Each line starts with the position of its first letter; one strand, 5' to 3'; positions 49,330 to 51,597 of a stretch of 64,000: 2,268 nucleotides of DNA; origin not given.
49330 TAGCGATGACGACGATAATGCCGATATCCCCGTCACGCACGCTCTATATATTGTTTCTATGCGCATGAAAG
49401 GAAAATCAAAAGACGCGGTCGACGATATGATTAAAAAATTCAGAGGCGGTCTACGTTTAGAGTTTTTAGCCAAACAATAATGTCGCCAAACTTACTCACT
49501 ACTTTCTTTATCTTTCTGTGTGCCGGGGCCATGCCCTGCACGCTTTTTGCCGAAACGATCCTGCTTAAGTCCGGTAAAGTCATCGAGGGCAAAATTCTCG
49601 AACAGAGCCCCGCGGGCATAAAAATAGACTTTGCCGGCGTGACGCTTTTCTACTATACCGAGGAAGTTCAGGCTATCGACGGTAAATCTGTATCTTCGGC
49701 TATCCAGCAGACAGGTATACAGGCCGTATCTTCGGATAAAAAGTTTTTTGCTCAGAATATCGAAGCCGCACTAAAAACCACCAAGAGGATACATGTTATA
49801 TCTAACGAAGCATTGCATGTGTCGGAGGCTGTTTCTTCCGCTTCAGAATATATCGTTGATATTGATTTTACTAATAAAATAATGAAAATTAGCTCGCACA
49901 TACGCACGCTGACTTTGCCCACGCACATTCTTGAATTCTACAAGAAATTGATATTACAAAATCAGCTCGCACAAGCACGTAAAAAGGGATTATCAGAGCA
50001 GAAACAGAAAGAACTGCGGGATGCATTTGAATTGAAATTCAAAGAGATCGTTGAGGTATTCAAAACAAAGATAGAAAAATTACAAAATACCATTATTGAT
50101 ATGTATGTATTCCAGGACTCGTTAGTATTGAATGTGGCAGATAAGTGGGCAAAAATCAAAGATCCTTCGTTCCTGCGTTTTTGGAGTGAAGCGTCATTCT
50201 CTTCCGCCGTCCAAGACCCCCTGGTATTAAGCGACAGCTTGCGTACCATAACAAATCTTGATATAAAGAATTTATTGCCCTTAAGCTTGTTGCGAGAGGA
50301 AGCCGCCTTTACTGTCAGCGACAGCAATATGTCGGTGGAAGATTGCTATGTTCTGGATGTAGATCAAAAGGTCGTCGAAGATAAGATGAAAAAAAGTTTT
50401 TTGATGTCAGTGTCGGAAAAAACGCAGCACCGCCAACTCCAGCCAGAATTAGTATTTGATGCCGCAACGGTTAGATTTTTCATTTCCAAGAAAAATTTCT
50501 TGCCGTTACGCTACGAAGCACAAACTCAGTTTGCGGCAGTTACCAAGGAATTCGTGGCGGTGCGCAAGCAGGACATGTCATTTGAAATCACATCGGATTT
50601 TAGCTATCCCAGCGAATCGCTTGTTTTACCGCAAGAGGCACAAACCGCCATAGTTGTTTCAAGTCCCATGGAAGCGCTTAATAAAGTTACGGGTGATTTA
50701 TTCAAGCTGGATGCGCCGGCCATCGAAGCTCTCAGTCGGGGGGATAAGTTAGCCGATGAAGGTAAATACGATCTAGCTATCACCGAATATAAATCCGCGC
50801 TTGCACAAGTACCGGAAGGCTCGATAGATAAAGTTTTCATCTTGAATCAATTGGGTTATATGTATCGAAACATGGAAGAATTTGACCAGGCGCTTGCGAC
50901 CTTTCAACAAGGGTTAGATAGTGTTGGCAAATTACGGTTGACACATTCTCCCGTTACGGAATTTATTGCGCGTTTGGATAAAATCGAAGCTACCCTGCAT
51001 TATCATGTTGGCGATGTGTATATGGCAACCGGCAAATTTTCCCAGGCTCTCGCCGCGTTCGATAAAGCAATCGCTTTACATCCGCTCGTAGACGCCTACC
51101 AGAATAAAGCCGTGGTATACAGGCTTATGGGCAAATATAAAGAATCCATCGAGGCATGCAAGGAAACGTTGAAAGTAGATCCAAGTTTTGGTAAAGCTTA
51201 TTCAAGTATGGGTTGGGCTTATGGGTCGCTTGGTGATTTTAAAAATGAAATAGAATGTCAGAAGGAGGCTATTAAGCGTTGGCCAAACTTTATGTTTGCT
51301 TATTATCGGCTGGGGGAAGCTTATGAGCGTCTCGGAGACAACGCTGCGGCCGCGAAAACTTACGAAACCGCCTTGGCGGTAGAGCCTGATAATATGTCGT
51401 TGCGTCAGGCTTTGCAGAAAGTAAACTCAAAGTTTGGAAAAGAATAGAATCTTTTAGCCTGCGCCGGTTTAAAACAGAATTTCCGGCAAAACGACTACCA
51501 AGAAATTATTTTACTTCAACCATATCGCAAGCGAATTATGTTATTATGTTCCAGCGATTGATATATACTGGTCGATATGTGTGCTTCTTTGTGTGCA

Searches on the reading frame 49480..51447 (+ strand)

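Call 35: search_protein_families(library=pfam, proteins=[window:49480-51447:+], max_evalue=0.0001)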
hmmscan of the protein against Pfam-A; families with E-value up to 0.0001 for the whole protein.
window:49480-51447:+ (655 aa): 15 families
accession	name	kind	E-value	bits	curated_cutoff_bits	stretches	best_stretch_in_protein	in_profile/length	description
PF00515.34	TPR_1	-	2.8e-33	112.8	27.8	3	538-570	2-34/34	Tetratricopeptide repeat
PF07719.23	TPR_2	-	3.7e-28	95.7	27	2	607-638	3-34/34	Tetratricopeptide repeat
PF13181.12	TPR_8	-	3.3e-27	92.7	25.7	1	607-638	3-34/34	Tetratricopeptide repeat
PF13414.12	TPR_11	-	3.4e-22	78.3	26.8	0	511-542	1-33/42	TPR repeat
PF13424.12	TPR_12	-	4.5e-20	72.1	30.1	1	504-567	3-75/77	Tetratricopeptide repeat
PF13428.12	TPR_14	-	7.2e-18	63.7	23.5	1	607-645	3-41/44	Tetratricopeptide repeat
PF13176.12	TPR_7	-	1.1e-16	59.8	27.9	0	607-637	1-31/36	Tetratricopeptide repeat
PF13432.12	TPR_16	-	3.7e-16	59.7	32.7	1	511-565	4-59/65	Tetratricopeptide repeat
PF13431.12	TPR_17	-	7.2e-13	48.1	24.4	0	595-624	3-32/34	Tetratricopeptide repeat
PF13174.12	TPR_6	-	1.1e-11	45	26.3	0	607-637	2-32/33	Tetratricopeptide repeat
PF13374.12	TPR_10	-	1.7e-11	44.2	27.5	0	538-565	3-30/42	Tetratricopeptide repeat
PF14559.12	TPR_19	-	6.6e-11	42.8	25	0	595-646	15-65/68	Tetratricopeptide repeat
PF17874.7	TPR_MalT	-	1.1e-07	31.9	45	0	451-563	79-187/336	MalT-like TPR region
PF13371.12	TPR_9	-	2.5e-05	24.6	35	0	609-645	33-69/73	Tetratricopeptide repeat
PF13429.12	TPR_15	-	8.2e-05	22.6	26.2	0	589-645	134-186/280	Tetratricopeptide repeat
